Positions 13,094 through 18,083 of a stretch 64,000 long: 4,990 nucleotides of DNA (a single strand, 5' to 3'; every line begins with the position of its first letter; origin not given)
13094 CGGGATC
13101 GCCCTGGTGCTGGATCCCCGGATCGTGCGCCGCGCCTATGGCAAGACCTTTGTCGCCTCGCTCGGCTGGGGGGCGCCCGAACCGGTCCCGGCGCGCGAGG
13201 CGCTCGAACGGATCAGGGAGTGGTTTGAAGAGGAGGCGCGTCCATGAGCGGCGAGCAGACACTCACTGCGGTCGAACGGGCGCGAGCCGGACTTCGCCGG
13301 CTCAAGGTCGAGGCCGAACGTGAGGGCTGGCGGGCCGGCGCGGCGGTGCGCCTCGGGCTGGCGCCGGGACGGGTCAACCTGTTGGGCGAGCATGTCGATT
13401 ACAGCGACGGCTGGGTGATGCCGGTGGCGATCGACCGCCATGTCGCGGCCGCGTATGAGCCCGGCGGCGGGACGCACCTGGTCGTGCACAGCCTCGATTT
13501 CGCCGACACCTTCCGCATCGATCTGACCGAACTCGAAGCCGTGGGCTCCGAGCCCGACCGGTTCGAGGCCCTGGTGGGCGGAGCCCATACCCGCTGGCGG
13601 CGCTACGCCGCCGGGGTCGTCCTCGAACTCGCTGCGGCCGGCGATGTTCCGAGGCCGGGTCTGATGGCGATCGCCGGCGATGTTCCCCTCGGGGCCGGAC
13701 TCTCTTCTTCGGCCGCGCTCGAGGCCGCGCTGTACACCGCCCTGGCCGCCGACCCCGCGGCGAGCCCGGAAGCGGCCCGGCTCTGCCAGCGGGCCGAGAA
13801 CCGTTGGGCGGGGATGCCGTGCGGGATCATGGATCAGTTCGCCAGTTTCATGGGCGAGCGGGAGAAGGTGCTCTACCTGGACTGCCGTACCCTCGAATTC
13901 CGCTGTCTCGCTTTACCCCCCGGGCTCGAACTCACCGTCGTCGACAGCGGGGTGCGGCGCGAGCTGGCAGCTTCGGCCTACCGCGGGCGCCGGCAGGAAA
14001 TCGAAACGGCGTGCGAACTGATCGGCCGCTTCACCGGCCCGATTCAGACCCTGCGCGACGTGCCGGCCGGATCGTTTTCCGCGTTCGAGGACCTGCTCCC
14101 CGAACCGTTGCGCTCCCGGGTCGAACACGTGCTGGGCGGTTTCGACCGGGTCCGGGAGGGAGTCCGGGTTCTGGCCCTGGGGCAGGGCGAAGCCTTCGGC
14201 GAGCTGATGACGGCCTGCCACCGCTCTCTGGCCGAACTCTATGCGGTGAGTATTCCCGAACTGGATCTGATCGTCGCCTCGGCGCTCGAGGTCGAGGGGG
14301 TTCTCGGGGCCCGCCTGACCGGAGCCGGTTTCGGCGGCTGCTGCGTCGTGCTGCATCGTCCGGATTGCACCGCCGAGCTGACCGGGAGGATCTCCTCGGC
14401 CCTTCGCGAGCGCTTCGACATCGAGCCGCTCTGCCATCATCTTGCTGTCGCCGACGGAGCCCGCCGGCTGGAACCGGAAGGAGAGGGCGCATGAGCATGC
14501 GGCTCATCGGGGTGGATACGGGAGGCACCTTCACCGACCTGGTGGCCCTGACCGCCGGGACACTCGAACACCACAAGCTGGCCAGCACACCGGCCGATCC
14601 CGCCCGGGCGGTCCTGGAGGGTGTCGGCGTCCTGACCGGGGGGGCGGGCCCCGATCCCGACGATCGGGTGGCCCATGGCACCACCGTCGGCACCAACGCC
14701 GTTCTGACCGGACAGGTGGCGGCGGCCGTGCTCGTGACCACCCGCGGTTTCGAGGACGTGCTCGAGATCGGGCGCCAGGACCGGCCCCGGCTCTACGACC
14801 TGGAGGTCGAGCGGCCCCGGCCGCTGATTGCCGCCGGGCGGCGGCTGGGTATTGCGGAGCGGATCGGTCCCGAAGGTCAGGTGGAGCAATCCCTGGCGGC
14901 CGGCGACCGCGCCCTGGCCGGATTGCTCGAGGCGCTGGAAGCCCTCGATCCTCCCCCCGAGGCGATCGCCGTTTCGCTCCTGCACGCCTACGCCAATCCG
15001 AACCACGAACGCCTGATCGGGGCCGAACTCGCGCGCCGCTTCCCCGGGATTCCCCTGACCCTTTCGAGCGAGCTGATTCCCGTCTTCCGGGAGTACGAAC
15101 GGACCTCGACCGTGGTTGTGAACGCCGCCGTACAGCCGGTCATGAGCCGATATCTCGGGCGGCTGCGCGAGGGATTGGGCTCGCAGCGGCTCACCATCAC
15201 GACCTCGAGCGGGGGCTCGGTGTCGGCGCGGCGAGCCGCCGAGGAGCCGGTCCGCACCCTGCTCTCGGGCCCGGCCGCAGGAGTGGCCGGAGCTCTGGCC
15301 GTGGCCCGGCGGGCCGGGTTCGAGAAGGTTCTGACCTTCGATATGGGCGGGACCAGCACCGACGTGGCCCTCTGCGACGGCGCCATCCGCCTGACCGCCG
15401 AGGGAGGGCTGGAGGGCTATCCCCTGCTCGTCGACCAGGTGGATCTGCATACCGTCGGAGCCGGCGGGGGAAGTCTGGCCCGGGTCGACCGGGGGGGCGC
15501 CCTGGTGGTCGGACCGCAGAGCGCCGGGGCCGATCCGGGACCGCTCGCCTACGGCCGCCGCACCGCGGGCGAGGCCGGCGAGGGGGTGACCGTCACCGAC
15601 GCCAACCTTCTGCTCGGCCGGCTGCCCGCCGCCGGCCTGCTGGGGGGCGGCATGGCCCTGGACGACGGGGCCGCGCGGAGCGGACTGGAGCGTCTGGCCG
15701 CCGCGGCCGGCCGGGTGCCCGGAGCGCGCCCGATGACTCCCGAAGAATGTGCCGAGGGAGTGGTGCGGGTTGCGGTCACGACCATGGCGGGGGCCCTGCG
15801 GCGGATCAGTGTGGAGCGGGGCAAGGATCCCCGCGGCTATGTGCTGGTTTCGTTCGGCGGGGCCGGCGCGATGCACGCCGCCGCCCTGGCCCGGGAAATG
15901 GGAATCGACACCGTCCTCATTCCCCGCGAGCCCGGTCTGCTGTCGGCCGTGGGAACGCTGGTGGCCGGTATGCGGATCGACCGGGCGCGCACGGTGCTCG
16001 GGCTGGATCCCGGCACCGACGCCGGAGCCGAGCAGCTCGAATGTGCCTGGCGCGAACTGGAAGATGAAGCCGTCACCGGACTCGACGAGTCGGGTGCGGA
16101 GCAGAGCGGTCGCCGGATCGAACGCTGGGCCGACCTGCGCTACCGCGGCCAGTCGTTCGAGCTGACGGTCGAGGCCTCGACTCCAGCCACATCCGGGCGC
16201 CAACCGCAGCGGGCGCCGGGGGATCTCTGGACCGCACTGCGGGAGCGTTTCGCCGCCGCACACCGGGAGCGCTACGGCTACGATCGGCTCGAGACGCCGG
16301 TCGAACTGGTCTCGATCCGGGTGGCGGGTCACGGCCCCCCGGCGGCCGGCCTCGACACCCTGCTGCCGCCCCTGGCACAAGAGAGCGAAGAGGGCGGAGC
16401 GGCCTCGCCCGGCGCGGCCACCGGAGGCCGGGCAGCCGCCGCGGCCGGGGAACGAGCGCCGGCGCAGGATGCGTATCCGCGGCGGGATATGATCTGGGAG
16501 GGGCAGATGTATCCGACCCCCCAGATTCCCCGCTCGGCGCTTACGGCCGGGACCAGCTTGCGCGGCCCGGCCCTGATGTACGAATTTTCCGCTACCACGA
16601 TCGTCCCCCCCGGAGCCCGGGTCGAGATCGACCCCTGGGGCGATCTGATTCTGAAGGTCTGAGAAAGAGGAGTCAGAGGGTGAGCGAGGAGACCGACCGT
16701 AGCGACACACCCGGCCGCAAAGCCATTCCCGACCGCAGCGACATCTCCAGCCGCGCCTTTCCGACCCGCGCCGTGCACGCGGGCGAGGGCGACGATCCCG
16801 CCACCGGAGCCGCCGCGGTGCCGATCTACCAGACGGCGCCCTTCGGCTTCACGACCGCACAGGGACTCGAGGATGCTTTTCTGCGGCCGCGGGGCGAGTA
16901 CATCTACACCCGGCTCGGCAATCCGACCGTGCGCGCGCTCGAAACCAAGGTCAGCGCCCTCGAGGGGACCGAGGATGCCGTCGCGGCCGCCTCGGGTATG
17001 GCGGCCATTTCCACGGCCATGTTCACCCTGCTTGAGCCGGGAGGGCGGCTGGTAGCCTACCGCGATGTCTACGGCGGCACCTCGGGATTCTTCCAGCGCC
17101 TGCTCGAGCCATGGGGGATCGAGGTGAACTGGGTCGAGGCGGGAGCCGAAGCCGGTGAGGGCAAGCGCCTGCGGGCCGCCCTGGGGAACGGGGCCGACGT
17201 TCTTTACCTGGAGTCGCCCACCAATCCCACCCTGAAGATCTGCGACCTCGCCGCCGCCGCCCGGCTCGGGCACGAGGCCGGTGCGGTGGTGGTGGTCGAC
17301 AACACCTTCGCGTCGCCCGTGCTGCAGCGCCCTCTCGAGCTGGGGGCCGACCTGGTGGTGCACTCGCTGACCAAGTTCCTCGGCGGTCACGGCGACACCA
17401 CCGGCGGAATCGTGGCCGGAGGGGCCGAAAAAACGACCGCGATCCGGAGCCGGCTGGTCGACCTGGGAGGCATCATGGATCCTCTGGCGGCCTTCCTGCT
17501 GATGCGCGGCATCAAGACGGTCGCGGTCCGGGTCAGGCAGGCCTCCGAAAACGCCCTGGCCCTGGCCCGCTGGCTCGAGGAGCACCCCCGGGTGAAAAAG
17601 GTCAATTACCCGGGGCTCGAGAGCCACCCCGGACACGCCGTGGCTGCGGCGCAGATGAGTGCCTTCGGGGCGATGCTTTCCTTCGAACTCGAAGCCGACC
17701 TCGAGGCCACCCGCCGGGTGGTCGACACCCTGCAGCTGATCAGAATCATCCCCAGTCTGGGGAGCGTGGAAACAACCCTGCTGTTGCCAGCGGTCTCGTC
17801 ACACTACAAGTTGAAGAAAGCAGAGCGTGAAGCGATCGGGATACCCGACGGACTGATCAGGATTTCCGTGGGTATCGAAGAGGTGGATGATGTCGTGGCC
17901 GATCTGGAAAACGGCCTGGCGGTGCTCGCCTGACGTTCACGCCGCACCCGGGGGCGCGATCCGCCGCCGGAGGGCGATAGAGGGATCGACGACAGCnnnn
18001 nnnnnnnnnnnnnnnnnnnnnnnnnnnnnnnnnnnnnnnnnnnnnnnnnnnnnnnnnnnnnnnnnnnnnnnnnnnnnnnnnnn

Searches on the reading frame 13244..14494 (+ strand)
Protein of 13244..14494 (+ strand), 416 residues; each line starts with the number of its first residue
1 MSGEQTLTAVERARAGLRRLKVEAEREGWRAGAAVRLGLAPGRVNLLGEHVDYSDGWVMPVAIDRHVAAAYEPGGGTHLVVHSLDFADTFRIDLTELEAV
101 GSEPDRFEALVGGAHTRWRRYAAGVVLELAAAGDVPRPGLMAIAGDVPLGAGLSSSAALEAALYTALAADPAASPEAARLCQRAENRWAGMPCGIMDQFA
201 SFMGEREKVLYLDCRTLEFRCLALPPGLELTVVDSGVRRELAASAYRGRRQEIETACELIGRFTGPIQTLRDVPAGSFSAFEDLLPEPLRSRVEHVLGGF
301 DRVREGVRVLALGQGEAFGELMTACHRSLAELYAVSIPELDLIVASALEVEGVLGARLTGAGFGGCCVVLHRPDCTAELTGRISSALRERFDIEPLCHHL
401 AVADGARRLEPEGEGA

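Call 17: search_protein_families(library=pfam, max_evalue=0.00001, proteins=[window:13244-14494:+])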
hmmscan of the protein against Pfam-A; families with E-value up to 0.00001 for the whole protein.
window:13244-14494:+ (416 aa): 3 families
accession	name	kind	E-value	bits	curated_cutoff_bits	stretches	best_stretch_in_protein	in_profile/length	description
PF10509.15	GalKase_gal_bdg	-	1.1e-14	54.2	23.1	1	40-73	16-49/49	Galactokinase galactose-binding signature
PF00288.32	GHMP_kinases_N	-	3.5e-14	53.2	22.3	1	123-204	4-86/87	GHMP kinases N terminal domain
PF08544.19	GHMP_kinases_C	-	4.8e-11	43.3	21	1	312-372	7-67/85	GHMP kinases C terminal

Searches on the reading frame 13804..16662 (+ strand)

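Call 18: search_protein_families(library=pfam, max_evalue=0.00001, proteins=[window:13804-16662:+])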
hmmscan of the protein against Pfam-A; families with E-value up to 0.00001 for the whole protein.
window:13804-16662:+ (952 aa): 3 families
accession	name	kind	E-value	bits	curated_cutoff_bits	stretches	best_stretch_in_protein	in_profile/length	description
PF01968.24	Hydantoinase_A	-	2.7e-83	280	22.9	1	433-726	1-290/291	Hydantoinase/oxoprolinase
PF05378.19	Hydant_A_N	-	2.1e-39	135.5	25.2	1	235-409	2-172/176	Hydantoinase/oxoprolinase N-terminal region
PF19278.4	Hydant_A_C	-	2e-07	31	21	0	882-945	122-185/193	Hydantoinase/oxoprolinase C-terminal domain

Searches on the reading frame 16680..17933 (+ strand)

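Call 18: search_protein_families(library=pfam, max_evalue=0.00001, proteins=[window:16680-17933:+])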
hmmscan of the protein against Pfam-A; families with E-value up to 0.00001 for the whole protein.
window:16680-17933:+ (417 aa): 2 families
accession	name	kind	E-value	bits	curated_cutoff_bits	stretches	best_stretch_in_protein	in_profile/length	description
PF01053.26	Cys_Met_Meta_PP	-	2.2e-131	438.4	27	1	29-413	2-380/381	Cys/Met metabolism PLP-dependent enzyme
PF06838.17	Met_gamma_lyase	-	2e-07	30.4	24.2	0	201-261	191-252/405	Methionine gamma-lyase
